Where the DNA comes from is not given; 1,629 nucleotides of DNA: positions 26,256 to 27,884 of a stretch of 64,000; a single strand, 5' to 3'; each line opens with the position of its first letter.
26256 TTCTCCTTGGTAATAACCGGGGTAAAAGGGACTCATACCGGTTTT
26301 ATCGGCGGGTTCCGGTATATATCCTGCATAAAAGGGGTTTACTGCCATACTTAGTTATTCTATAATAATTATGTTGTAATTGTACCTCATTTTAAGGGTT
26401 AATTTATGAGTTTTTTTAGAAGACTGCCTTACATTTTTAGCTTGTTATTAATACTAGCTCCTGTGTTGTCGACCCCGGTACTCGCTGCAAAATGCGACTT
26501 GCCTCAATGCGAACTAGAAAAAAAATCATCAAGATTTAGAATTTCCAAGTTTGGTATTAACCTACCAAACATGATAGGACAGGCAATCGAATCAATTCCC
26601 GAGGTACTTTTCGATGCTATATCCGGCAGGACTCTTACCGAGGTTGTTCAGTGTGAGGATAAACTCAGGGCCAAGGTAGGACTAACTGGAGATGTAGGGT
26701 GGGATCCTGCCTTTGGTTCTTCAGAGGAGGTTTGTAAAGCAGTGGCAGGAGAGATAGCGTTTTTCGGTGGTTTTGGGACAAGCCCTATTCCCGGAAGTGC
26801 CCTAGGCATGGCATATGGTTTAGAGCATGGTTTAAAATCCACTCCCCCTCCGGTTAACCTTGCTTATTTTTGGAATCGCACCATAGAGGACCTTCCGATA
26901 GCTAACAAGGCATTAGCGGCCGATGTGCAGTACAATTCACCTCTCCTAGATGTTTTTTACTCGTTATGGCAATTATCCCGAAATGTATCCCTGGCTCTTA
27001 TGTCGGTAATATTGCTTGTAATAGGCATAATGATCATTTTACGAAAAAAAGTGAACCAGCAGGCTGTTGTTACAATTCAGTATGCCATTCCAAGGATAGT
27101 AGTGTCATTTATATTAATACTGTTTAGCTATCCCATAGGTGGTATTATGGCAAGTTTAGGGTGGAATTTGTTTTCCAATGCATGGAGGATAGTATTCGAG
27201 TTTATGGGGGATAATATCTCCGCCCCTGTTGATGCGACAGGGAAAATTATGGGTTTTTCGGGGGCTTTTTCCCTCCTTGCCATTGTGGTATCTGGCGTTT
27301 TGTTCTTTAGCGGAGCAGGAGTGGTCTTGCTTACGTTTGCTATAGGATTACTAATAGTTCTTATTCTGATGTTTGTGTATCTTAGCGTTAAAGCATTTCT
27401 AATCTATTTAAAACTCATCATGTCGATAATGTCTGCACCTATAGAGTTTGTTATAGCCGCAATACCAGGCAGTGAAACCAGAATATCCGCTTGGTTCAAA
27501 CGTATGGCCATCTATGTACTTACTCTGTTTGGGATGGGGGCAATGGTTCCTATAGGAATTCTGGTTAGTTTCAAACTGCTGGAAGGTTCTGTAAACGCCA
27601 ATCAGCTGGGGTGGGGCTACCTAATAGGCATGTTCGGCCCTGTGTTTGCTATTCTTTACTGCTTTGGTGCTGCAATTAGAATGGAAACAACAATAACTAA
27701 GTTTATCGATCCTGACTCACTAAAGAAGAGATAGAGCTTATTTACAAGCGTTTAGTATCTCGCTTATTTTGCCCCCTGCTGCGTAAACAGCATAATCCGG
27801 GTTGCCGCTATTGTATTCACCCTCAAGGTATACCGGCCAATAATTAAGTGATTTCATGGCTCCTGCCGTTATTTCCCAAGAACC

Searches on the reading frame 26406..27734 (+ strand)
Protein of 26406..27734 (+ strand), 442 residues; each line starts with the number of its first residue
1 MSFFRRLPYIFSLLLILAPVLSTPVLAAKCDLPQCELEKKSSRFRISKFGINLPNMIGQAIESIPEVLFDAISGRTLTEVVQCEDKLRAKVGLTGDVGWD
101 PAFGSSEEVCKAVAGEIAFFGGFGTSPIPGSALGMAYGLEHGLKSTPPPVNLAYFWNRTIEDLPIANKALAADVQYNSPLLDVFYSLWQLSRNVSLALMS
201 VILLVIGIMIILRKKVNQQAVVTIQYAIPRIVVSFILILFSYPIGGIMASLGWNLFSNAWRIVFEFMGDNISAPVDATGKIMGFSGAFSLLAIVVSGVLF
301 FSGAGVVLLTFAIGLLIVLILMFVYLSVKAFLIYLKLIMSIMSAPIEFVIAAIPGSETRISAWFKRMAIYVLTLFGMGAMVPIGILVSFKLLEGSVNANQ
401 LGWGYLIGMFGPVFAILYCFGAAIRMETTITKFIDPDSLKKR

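Call 5: search_protein_families(library=pfam, proteins=[window:26406-27734:+], max_evalue=0.01)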
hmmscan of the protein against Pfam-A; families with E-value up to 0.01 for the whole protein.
window:26406-27734:+ (442 aa): 0 families

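Call 41: search_solved_structures(query=A2, max_evalue=10)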
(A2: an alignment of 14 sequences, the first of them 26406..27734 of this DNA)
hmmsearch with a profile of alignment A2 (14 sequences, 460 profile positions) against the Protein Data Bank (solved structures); distinct sequences matched with E-value up to 10: 0.

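Call 45: search_protein_families(library=ncbifam, proteins=[window:26406-27734:+], max_evalue=0.1)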
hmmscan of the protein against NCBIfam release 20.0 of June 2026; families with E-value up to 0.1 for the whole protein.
window:26406-27734:+ (442 aa): 0 families

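Call 71: search_protein_families(library=pfam, alignment_id=A2, max_evalue=0.1)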
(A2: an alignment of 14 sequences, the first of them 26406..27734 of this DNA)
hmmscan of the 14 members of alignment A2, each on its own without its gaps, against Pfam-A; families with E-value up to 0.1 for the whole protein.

A. member 1, window:26406-27734:+ (442 aa): 0 families

B. families by the number of members that match (of 14 scanned): 5 families
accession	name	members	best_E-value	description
PF11190.13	DUF2976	2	0.023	Protein of unknown function (DUF2976)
PF04906.18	Tweety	1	0.0044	Tweety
PF01010.25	Proton_antipo_C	1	0.016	NADH-dehyrogenase subunit F, TMs, (complex I) C-terminus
PF04395.17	Poxvirus_B22R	1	0.024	Poxvirus B22R protein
PF12420.13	DUF3671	1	0.047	Fam-L, Fam-M like protein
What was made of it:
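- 26406..27734 (+): 442-aa polytopic membrane protein (signal peptide, ectodomain of about 190 aa, multiple transmembrane helices). Candidate VirB6/TrbL-like channel subunit. No Pfam, NCBIfam or PDB hit (calls 5, 41, 45, 71).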
